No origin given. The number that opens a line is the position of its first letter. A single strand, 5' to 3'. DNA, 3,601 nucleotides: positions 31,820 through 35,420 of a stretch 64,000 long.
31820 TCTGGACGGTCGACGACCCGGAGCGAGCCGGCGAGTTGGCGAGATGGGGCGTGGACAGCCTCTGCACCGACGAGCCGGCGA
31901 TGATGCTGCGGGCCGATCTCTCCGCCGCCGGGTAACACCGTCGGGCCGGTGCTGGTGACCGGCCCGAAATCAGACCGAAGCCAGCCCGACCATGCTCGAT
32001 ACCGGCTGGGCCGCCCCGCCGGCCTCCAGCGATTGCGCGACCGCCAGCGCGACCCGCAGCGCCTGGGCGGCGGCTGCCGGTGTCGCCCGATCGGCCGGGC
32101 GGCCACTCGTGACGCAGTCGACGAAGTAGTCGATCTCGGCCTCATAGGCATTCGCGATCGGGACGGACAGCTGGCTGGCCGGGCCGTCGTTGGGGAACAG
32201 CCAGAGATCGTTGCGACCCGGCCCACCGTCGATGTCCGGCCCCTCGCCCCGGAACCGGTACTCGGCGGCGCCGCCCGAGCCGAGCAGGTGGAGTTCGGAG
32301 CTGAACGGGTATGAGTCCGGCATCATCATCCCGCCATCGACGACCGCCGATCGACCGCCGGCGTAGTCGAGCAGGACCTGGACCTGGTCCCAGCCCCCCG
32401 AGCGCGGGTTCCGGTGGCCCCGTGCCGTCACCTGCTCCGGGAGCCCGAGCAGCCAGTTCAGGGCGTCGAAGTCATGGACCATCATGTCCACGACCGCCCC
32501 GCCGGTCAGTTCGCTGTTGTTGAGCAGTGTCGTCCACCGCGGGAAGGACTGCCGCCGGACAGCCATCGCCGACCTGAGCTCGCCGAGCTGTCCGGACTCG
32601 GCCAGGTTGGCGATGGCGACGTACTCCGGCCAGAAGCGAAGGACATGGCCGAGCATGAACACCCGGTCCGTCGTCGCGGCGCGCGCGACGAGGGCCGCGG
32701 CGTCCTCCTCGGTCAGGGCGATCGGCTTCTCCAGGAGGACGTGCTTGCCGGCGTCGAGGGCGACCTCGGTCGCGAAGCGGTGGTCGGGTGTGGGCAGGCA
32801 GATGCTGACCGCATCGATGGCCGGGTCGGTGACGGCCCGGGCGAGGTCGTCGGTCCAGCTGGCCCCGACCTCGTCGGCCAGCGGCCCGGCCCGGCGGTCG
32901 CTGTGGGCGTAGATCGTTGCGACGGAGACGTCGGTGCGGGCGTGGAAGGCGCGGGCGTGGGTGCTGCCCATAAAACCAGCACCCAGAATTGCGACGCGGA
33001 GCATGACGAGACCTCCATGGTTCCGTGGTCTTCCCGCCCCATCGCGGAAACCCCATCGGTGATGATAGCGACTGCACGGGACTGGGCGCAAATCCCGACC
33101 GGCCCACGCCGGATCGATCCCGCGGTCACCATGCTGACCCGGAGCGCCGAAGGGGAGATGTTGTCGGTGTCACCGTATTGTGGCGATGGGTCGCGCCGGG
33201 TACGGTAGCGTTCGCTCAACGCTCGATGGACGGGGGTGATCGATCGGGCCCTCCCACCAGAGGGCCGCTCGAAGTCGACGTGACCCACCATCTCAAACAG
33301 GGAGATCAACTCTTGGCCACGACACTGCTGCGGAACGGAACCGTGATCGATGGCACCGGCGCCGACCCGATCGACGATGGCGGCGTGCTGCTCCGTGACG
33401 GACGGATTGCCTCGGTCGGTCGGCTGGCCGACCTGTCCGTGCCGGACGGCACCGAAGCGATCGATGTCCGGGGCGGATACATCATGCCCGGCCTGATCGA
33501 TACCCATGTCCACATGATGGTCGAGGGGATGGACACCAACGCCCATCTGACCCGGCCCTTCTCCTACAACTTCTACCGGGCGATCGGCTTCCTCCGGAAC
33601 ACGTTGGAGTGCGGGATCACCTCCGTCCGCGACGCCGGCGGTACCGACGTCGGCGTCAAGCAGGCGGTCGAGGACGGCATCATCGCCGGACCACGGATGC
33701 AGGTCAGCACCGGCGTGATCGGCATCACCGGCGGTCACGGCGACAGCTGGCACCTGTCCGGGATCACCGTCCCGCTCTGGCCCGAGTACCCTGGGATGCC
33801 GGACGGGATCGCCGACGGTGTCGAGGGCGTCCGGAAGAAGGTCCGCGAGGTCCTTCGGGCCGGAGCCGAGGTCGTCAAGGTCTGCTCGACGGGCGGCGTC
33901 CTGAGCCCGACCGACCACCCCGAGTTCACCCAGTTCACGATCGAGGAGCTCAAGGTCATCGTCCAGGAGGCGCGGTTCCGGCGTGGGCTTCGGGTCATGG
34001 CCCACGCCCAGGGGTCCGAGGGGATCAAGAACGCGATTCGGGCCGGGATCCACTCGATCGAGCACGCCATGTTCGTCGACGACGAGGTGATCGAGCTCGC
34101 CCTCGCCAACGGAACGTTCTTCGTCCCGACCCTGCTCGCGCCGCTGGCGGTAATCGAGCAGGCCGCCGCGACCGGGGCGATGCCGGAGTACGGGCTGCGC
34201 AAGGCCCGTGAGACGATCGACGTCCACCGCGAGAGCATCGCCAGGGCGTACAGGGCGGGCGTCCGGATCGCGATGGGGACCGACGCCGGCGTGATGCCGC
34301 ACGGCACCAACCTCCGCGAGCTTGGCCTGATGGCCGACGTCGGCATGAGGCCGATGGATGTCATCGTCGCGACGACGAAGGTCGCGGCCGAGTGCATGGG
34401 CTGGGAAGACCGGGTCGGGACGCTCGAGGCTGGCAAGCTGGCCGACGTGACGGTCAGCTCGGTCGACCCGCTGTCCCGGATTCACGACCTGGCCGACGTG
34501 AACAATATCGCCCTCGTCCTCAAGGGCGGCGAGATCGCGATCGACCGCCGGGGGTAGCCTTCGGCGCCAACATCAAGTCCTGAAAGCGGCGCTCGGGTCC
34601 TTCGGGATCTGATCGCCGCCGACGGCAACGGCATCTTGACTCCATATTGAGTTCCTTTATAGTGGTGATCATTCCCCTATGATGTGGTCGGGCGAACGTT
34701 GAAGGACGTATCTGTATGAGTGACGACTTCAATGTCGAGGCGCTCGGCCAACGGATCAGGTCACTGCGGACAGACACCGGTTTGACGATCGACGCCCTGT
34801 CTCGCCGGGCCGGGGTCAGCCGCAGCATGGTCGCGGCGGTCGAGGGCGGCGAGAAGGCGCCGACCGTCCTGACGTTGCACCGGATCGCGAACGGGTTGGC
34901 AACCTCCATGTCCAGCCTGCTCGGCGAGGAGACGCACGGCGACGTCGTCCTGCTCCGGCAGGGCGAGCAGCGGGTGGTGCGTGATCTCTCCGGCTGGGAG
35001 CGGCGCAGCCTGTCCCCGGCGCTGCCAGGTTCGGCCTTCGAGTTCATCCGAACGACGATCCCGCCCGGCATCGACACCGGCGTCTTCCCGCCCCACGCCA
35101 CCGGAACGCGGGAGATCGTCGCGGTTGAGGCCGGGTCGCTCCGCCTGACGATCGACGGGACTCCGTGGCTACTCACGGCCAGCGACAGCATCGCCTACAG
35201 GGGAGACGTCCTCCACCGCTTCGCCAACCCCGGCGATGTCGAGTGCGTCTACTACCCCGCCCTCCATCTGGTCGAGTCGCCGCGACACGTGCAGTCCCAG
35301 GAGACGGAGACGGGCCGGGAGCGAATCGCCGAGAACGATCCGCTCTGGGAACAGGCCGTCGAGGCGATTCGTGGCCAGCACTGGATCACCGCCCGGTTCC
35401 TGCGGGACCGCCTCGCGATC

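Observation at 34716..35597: XRE-HTH + cupin regulator fused to an FtsK-gamma-like winged helix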

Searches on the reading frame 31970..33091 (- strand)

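Call 17: search_protein_families(library=pfam, proteins=[window:31970-33091:-], max_evalue=0.001)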
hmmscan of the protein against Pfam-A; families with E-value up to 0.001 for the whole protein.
window:31970-33091:- (373 aa): 3 families
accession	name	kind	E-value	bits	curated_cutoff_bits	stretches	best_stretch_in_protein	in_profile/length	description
PF01408.29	GFO_IDH_MocA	-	1.3e-25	90.8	24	1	31-149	1-120/120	Oxidoreductase family, NAD-binding Rossmann fold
PF22725.1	GFO_IDH_MocA_C3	-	4.1e-20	72.5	27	1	158-276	2-123/124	GFO/IDH/MocA C-terminal domain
PF02894.22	GFO_IDH_MocA_C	-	3.4e-14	53.6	22.9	1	166-358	6-213/218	Oxidoreductase family, C-terminal alpha/beta domain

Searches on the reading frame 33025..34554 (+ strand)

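Call 17: search_protein_families(library=pfam, proteins=[window:33025-34554:+], max_evalue=0.001)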
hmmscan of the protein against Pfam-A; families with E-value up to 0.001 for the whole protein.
window:33025-34554:+ (510 aa): 2 families
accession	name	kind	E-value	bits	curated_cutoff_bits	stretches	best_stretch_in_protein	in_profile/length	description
PF01979.26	Amidohydro_1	-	1e-51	176.7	25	1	152-504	1-344/345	Amidohydrolase family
PF07969.17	Amidohydro_3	-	1.9e-13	51.1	29.7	1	300-504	255-470/472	Amidohydrolase family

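Call 57: search_protein_families(library=ncbifam, proteins=[window:33313-34554:+], max_evalue=1e-10)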
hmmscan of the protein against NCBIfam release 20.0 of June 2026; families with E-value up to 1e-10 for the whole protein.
window:33313-34554:+ (414 aa): 7 families
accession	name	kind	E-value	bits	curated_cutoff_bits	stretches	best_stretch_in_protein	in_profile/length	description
NF051886.1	XaaProDiPepCaul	equivalog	3.3e-102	342.5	500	1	9-408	5-396/398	Xaa-Pro dipeptidase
TIGR01224.1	hutI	equivalog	2.6e-18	66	298.15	0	205-408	191-377/377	imidazolonepropionase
NF006689.0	PRK09237.1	equivalog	5e-17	61.5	371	1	3-113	4-97/383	amidohydrolase/deacetylase family metallohydrolase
NF006056.0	PRK08204.1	subfamily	1.1e-15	57.4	391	0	1-68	2-67/449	hypothetical protein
NF006679.0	PRK09228.1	subfamily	5e-13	48.6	351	0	20-68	29-79/433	guanine deaminase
NF005557.0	PRK07228.1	equivalog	9.8e-12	44.3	522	0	4-69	3-66/445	5'-deoxyadenosine deaminase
TIGR00221.1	nagA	equivalog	5.4e-11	42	225.65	0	5-76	6-72/380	N-acetylglucosamine-6-phosphate deacetylase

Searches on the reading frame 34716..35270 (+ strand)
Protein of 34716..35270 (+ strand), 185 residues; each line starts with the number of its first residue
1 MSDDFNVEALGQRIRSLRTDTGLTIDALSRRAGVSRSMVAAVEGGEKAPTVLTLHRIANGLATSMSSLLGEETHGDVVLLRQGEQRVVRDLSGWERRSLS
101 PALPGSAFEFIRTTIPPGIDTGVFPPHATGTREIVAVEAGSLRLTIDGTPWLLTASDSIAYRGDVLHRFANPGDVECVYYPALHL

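Call 69: search_solved_structures(query=window:34716-35270:+, max_evalue=0.00001)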
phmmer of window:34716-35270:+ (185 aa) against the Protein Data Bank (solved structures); distinct sequences matched with E-value up to 0.00001: 1.
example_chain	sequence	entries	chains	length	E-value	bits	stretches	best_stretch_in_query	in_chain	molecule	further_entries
1y9q_A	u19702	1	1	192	2.6e-12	50.1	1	9-170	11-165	transcriptional regulator, HTH_3 family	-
